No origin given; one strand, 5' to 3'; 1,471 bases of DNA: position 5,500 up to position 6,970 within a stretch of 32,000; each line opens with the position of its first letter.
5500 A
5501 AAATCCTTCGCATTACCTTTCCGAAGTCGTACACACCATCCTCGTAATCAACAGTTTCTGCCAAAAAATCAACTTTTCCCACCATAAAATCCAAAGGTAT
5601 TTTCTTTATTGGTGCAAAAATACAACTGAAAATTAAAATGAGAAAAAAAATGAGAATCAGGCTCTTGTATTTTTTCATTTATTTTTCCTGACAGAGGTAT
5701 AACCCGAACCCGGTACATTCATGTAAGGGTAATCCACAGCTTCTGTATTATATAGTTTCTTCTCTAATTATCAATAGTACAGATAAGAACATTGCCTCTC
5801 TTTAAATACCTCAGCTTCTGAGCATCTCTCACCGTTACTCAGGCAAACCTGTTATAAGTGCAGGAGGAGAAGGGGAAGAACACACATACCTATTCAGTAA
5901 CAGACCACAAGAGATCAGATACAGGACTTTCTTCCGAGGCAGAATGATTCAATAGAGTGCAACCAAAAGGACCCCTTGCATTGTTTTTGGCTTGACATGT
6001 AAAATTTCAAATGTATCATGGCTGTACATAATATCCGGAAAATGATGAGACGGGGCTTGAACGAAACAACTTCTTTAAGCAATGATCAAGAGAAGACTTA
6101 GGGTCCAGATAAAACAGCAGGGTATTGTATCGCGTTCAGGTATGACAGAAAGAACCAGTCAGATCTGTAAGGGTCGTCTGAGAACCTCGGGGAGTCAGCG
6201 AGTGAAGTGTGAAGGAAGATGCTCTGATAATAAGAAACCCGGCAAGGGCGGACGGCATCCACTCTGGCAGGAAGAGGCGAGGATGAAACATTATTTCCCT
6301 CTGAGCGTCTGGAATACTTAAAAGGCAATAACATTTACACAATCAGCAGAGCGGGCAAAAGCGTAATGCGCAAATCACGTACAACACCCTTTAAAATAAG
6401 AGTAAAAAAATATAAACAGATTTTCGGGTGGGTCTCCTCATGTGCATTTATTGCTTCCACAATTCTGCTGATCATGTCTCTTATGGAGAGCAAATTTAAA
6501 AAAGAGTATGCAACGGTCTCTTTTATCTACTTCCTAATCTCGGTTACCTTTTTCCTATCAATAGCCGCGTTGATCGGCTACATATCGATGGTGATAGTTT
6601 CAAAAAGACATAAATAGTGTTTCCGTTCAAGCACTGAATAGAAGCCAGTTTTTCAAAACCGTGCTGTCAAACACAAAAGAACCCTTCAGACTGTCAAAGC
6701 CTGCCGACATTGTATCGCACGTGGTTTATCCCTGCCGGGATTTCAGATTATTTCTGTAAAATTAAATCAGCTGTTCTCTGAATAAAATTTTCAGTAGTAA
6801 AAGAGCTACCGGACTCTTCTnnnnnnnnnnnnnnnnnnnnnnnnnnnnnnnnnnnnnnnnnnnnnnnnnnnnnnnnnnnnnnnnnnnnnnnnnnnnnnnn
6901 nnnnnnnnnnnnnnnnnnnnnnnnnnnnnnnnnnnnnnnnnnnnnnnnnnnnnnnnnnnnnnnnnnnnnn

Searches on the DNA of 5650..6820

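Call 4: search_rna_families(source=window, start=5650, end=6820, threshold=evalue, max_evalue=10, show_alignments=3)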
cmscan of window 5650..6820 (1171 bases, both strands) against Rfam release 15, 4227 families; matches with E-value up to 10: 2.
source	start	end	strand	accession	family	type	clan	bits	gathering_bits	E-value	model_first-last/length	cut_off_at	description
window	5973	6050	-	RF00324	snoMBII-202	Gene; snRNA; snoRNA; CD-box;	-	15.8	40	3.9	1-84/84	no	Small nucleolar RNA MBII-202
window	5716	5777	+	RF01634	ceN44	Gene; snRNA; snoRNA; CD-box;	-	14.9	70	9.4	1-74/74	no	Caenorhabditis snoRNA ceN44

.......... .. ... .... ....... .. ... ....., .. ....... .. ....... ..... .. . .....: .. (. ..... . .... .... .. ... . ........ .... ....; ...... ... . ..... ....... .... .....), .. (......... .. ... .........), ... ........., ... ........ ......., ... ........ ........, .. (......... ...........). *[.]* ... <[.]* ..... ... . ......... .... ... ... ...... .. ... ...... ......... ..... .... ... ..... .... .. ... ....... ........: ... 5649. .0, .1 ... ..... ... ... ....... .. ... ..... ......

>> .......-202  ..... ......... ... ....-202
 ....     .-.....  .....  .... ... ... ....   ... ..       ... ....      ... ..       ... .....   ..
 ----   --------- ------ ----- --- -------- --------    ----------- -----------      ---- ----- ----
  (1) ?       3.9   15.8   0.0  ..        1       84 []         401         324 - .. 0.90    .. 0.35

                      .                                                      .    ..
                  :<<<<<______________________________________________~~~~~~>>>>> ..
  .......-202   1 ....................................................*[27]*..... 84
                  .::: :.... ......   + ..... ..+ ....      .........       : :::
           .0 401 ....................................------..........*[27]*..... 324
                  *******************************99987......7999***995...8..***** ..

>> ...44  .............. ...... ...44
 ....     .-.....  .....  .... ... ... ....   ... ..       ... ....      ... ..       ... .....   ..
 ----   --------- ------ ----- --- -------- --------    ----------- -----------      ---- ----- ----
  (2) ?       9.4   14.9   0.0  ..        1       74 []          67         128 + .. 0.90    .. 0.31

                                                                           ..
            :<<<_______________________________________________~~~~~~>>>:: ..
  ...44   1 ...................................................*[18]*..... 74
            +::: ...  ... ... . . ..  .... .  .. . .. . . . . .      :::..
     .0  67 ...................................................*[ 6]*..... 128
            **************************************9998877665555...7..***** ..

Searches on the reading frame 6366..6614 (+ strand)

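Call 61: search_protein_families(library=pfam, proteins=[window:6366-6614:+], max_evalue=0.1)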
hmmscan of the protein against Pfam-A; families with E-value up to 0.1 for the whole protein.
window:6366-6614:+ (83 aa): 4 families
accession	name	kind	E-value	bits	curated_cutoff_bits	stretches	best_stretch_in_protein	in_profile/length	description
PF09786.14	CytochromB561_N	-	0.0036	16.8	27.3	1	7-76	14-83/571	Cytochrome B561, N terminal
PF11368.13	DUF3169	-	0.012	15.7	31.6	1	18-78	102-161/250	Protein of unknown function (DUF3169)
PF17453.7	Sigma_M_inh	-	0.017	16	25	1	11-55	4-48/96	Sigma-M inhibitor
PF13962.11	PGG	-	0.026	14.8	24.1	1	18-74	54-111/116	Domain of unknown function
